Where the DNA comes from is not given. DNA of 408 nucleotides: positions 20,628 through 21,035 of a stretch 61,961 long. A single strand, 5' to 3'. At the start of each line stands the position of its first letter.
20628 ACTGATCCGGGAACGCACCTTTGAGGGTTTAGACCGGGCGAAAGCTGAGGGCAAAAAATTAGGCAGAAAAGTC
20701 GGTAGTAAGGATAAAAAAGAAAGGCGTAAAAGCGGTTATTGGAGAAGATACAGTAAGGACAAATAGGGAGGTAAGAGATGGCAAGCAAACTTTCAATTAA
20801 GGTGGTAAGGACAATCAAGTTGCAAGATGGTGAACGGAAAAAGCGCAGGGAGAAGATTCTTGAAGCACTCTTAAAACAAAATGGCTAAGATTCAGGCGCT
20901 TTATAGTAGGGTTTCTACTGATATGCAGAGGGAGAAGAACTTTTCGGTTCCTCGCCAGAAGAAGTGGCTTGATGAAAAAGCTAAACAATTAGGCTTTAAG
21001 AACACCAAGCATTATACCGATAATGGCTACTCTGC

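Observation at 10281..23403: comM is split by an 11.6-kb serine-integrase element, with a perfect 22-bp att core and seamless frame restoration on excision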

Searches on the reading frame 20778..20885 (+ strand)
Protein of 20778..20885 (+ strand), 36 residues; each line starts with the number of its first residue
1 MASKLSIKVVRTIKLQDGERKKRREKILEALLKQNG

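Call 101: predict_structure(protein=window:20778-20885:+)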
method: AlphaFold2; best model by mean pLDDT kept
length: 36 residues; sequences in the alignment: 1
mean_pLDDT: 89.3   pTM: 0.41
mean pLDDT of the five models: 89.3, 80.4, 72.2, 61.5, 61.2
residues with pLDDT >= 90: 20; 70-90: 16; 50-70: 0; < 50: 0
segments of 3 or more residues with pLDDT < 50: none
pLDDT, mean of each block of 10 residues (from residue 1): 86 90 94 86
secondary structure, 60 per line:
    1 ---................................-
elements in order: H4-35
